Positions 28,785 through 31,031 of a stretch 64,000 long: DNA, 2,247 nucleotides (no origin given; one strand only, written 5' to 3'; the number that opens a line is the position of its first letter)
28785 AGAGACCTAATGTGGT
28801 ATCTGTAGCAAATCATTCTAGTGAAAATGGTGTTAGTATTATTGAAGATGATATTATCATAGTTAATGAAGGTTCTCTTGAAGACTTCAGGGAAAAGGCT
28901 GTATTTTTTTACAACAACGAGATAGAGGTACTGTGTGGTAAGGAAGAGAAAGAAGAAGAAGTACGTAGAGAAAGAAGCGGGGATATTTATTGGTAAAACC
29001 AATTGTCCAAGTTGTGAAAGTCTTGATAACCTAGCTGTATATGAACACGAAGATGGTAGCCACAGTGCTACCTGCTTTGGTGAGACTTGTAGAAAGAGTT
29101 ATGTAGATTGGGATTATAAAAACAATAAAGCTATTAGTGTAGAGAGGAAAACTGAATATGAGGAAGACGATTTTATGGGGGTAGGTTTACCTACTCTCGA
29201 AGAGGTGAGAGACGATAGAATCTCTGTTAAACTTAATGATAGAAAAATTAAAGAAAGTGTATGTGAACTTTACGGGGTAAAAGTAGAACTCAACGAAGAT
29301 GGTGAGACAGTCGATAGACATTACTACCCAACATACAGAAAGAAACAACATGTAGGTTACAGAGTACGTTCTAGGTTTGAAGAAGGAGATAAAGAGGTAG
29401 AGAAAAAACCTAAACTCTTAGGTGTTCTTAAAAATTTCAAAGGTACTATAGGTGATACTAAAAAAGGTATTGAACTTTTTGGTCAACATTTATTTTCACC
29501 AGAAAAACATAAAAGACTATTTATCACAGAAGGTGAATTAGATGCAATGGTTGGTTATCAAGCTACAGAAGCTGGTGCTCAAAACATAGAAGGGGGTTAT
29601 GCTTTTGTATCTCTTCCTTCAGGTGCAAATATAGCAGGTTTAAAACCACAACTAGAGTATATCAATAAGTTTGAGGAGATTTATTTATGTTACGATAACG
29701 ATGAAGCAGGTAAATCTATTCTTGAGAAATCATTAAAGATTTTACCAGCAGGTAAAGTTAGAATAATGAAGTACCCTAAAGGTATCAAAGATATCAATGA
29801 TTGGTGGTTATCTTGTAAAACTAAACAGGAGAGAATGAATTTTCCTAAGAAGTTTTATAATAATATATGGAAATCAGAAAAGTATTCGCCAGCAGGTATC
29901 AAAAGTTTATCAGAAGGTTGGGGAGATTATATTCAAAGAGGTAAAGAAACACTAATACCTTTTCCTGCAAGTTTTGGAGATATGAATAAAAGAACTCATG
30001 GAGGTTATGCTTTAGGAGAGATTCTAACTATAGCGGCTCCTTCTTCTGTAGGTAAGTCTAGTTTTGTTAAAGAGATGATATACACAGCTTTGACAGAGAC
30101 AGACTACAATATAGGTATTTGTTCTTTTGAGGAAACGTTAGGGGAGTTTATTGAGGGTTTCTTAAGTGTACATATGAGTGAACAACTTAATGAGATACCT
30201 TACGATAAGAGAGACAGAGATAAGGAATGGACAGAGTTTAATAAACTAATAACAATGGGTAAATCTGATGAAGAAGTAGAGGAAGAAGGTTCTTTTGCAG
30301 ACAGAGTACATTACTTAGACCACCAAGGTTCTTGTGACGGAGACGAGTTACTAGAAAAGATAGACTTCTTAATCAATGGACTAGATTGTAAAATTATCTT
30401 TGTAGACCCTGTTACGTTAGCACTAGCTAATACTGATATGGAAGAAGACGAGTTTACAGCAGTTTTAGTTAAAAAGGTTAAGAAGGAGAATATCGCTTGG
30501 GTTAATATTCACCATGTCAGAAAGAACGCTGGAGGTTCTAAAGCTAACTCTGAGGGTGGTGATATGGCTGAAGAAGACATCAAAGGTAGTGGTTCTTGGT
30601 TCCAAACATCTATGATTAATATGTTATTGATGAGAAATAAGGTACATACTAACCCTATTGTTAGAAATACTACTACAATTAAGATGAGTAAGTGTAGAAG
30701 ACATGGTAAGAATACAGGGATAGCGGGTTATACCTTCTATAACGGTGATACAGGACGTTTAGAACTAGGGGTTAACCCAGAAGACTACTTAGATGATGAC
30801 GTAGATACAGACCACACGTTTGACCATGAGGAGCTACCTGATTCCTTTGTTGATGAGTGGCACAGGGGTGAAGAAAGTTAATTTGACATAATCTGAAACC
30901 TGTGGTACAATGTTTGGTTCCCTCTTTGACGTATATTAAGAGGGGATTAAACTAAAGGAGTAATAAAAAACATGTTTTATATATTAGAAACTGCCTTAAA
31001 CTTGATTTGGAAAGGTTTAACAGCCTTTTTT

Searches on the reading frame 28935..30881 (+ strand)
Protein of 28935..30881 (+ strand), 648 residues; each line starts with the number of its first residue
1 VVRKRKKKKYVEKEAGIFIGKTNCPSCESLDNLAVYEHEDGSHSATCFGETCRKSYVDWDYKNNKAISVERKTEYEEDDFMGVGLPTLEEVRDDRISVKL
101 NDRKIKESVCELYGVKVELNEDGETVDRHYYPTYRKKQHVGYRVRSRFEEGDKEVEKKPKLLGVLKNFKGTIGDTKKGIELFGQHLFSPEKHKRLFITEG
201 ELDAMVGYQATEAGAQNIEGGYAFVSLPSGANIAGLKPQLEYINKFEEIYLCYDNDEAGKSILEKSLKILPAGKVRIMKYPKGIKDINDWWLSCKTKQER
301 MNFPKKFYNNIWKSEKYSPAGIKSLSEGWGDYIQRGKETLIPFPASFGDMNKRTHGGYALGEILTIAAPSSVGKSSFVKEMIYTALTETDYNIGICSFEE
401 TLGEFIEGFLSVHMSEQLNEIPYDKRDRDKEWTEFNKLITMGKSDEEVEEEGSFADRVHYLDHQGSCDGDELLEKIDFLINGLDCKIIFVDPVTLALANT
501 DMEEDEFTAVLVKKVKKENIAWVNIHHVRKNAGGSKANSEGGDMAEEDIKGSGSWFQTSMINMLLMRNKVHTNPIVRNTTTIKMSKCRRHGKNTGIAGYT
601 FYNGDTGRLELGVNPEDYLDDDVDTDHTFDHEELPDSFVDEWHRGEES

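Call 11: search_protein_families(library=pfam, proteins=[window:28935-30881:+])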
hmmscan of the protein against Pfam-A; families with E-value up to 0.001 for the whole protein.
window:28935-30881:+ (648 aa): 3 families
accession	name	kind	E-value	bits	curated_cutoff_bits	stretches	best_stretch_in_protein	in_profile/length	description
PF13155.12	Toprim_2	-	4.5e-11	43.4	22.1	1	196-289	1-86/88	Toprim-like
PF03796.21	DnaB_C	-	5.1e-07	29.8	27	1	345-592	4-238/255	DnaB-like helicase C terminal domain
PF06745.19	ATPase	-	7e-05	22.8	26.6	1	350-533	8-169/231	KaiC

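Call 14: search_dna_similar(query=window:28935-30881:+, collection=phages, mode=protein, max_rows=20)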
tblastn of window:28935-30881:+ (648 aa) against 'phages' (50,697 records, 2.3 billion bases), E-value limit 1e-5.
Records with a match: 3227; places in all: 3235; records where one place covers at least 80% of the query: 2032.
Best place of each record, by identity: <60% 3227.
By first word of the organism name: Escherichia 785; Klebsiella 506; Pseudomonas 494; Salmonella 202; Vibrio 168; Rheinheimera 115; Yersinia 85; Aeromonas 62; Erwinia 58; Shigella 47; and 83 more.
By host as written in the record: - 460; Escherichia coli 284; Klebsiella pneumoniae 246; Pseudomonas aeruginosa 117; Rheinheimera sp. BAL341 115; Escherichia coli K-12 MG1655 52; Pseudomonas aeruginosa PAO1 44; Yersinia pestis 38; and 736 more.
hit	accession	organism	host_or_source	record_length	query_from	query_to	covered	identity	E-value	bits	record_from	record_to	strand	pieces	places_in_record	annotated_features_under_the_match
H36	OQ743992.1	Escherichia phage vB_EfeM_pEP20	Escherichia fergusonii KCTC 4848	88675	15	609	92%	47.1%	8e-172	549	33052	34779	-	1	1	DNA primase/helicase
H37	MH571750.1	Escherichia phage vB_EcoM-Ro111lw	Escherichia coli STEC O111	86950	15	609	92%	47.1%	3e-171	547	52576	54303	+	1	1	putative DNA primase/helicase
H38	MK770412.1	Salmonella phage SE5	sewage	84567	16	609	92%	47.1%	8e-168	537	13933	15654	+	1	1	DNA primase/helicase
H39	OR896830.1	Escherichia phage LinBro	Escherichia coli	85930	15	609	92%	46.9%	1e-171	548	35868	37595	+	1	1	DNA primase/helicase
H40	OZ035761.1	Felixounavirus LF82P5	-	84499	15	609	92%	46.9%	1e-171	548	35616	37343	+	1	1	record has no annotation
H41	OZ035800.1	Felixounavirus LF82P5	-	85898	15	609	92%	46.9%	1e-171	548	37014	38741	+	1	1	record has no annotation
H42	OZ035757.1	Felixounavirus LF82P9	-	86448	15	609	92%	46.9%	1e-171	548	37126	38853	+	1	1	record has no annotation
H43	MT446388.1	Escherichia virus TH10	Escherichia coli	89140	15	609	92%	46.9%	2e-171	548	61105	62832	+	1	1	record has no annotation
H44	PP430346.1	Escherichia phage vB_EcoM-LTH02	Escherichia sp.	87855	15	609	92%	46.9%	3e-171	547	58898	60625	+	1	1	DNA primase/helicase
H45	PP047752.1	Escherichia phage KEP2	Escherichia coli ATCC 35150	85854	15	609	92%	46.9%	4e-171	547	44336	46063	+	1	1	record has no annotation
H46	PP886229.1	Escherichia phage vB_EcoM_E9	Escherichia coli O157:H7 (ATCC 43888)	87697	15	609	92%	46.9%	5e-171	546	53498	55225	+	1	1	DNA primase/helicase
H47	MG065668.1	Campylobacter phage A126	Campylobacter jejuni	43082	15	609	92%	46.9%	5e-171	546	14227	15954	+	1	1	record has no annotation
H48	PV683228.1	Escherichia phage EcF-vB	Escherichia coli (multidrug resistant)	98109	15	609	92%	46.9%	5e-171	546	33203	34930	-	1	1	none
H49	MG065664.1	Campylobacter phage A132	Campylobacter jejuni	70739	15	609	92%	46.9%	5e-171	546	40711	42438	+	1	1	record has no annotation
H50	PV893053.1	Salmonella phage vB_SeBD_211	Salmonella sp.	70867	15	609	92%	46.9%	5e-171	546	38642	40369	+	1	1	record has no annotation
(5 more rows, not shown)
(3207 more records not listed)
